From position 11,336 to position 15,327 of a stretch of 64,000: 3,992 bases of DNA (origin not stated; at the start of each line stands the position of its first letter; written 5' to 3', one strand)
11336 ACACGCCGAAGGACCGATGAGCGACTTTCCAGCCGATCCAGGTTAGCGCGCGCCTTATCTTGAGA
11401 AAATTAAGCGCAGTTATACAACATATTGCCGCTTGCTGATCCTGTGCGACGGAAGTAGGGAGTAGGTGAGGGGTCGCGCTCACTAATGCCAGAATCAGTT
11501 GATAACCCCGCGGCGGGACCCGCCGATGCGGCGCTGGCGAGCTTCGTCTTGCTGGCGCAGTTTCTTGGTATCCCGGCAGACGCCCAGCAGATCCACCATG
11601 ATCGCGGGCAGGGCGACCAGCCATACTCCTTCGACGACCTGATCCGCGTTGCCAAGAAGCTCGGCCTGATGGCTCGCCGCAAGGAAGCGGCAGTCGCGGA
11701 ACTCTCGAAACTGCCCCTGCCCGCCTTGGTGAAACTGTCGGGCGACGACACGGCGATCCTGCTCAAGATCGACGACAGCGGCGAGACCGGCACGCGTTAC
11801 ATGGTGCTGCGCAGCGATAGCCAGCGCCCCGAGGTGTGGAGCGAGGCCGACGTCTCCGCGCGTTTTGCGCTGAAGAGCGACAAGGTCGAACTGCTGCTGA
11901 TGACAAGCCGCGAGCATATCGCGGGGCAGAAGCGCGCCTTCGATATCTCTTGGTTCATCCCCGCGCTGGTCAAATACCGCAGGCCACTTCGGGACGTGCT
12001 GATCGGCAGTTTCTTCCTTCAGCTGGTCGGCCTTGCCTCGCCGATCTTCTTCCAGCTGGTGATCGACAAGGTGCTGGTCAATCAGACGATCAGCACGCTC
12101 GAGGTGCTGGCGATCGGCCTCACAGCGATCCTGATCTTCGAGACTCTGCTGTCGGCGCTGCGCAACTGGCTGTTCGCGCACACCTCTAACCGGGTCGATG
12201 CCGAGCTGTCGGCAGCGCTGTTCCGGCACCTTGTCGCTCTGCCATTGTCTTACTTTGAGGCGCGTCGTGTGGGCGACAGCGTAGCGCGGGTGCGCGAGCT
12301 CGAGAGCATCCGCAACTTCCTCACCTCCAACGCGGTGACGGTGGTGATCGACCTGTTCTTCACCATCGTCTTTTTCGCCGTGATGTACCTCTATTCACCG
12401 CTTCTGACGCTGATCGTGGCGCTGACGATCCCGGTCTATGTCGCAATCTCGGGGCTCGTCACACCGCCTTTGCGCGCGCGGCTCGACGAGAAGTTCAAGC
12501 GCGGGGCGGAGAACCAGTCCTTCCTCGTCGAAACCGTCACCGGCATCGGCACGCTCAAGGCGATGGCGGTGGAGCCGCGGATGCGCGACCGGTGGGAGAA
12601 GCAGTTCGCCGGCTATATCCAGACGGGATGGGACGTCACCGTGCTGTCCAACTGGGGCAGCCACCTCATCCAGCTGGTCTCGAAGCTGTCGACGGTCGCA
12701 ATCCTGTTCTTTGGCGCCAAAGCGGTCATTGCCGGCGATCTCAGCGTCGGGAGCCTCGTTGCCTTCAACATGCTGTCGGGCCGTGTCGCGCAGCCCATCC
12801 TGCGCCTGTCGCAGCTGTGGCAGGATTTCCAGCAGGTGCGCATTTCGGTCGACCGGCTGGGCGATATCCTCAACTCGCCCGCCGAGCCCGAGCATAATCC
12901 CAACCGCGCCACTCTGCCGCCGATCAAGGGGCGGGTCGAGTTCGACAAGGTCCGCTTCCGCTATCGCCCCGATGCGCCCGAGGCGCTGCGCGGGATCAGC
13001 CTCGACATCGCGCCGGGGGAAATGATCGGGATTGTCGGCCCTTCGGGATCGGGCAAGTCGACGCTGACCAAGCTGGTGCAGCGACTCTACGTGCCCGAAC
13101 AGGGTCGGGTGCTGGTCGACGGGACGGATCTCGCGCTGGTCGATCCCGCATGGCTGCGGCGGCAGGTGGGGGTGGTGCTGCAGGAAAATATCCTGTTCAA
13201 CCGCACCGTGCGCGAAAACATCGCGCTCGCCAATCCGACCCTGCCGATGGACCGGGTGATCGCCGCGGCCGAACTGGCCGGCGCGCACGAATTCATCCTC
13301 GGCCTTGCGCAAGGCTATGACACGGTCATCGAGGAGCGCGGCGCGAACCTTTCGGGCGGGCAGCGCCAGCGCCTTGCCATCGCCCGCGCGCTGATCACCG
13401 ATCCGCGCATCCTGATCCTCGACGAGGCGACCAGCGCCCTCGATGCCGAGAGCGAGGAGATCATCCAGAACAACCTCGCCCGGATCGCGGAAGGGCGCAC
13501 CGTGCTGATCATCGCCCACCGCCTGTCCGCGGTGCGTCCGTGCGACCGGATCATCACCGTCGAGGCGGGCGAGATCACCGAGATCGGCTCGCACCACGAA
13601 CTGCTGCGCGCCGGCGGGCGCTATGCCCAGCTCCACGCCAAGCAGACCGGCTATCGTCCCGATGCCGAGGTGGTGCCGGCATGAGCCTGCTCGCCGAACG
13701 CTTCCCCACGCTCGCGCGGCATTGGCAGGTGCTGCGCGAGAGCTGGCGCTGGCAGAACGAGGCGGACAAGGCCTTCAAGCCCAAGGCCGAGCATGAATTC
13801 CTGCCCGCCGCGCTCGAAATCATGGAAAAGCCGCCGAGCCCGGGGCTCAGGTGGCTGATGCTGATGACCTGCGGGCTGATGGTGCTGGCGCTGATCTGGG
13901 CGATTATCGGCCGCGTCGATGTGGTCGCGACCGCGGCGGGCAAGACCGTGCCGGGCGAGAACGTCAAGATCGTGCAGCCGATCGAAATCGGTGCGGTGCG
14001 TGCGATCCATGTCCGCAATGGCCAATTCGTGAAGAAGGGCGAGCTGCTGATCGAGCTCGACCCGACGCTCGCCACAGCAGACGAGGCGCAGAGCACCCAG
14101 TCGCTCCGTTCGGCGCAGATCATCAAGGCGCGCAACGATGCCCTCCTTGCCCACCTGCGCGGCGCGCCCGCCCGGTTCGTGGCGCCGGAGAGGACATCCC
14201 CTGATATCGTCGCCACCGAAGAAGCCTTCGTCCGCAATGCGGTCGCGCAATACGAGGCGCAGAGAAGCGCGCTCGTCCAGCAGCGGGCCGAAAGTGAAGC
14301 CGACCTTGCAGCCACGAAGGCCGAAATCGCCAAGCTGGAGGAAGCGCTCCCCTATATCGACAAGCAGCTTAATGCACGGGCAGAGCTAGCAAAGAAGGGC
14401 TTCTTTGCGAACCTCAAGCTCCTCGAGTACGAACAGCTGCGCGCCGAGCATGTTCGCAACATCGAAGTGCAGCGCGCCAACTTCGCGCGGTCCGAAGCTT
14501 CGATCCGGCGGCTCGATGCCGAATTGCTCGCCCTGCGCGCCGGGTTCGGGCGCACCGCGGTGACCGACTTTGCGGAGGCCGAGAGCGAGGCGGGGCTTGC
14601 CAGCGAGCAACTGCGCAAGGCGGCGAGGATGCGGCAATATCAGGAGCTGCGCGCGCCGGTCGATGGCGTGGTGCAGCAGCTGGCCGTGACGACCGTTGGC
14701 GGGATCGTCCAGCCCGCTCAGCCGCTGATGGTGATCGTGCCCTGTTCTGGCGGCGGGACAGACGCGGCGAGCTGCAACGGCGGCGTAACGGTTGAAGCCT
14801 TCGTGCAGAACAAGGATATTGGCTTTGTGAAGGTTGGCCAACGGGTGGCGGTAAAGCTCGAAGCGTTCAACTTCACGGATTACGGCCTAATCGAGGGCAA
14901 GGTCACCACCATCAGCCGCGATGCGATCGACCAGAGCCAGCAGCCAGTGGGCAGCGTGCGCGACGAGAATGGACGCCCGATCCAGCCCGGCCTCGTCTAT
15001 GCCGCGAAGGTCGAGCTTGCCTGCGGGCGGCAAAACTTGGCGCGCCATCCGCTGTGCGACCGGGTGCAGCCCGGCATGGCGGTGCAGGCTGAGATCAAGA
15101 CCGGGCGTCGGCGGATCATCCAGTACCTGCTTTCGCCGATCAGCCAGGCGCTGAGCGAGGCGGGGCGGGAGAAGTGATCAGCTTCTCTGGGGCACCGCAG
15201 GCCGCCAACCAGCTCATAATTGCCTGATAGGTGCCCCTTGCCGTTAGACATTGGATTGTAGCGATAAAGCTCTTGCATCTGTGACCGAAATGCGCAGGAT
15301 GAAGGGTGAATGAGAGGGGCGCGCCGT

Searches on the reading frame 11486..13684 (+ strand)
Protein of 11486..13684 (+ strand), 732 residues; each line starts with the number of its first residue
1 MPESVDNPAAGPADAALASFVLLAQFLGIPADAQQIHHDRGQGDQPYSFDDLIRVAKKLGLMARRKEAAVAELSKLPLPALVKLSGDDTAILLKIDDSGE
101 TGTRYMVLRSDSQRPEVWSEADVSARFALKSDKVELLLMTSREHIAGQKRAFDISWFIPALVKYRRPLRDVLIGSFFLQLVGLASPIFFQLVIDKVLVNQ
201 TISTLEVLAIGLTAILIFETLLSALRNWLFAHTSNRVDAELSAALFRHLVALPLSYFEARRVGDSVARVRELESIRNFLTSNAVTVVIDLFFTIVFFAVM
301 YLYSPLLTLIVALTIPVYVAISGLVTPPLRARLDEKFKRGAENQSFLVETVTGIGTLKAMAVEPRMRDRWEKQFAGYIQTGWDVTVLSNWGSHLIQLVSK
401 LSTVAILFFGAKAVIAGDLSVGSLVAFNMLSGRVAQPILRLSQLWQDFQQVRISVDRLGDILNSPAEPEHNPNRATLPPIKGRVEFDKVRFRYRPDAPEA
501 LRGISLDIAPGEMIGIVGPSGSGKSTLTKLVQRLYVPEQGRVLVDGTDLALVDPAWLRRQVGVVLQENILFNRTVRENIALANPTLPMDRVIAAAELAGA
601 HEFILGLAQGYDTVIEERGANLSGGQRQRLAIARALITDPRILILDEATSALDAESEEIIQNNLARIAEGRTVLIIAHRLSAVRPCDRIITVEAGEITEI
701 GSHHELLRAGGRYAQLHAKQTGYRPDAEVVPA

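Call 18: search_protein_families(library=pfam, proteins=[window:11486-13684:+], max_evalue=0.001)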
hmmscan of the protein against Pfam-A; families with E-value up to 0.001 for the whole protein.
window:11486-13684:+ (732 aa): 7 families
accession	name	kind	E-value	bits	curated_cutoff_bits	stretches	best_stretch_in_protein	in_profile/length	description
PF00664.28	ABC_membrane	-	1.1e-55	189.7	28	1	172-432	5-268/274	ABC transporter transmembrane region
PF00005.33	ABC_tran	-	6.2e-35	121.2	25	1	501-650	1-137/137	ABC transporter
PF02463.25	SMC_N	-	2.3e-06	27.6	40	1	621-694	136-213/220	RecF/RecN/SMC N terminal domain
PF13191.12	AAA_16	-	0.00013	23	32.6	1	512-675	25-166/167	AAA ATPase domain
PF03412.21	Peptidase_C39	-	0.00017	21.9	22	1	14-83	12-81/133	Peptidase C39 family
PF13555.12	AAA_29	-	0.00085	19.5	27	0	506-539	17-50/61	P-loop containing region of AAA domain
PF13401.12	AAA_22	-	0.00097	19.9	27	0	513-660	7-104/130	AAA domain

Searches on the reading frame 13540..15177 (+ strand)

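Call 18: search_protein_families(library=pfam, proteins=[window:13540-15177:+], max_evalue=0.001)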
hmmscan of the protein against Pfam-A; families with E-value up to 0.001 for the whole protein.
window:13540-15177:+ (545 aa): 3 families
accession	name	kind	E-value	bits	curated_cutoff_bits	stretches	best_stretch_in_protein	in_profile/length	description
PF13437.12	HlyD_3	-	1e-18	68.4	22.2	1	370-469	2-87/106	HlyD family secretion protein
PF16576.10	HlyD_D23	-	3.9e-09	36.6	30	1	356-460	97-186/214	Barrel-sandwich domain of CusB or HlyD membrane-fusion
PF13533.13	Biotin_lipoyl_2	-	6.5e-06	26.3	29.8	1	151-174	9-32/32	Biotin-lipoyl like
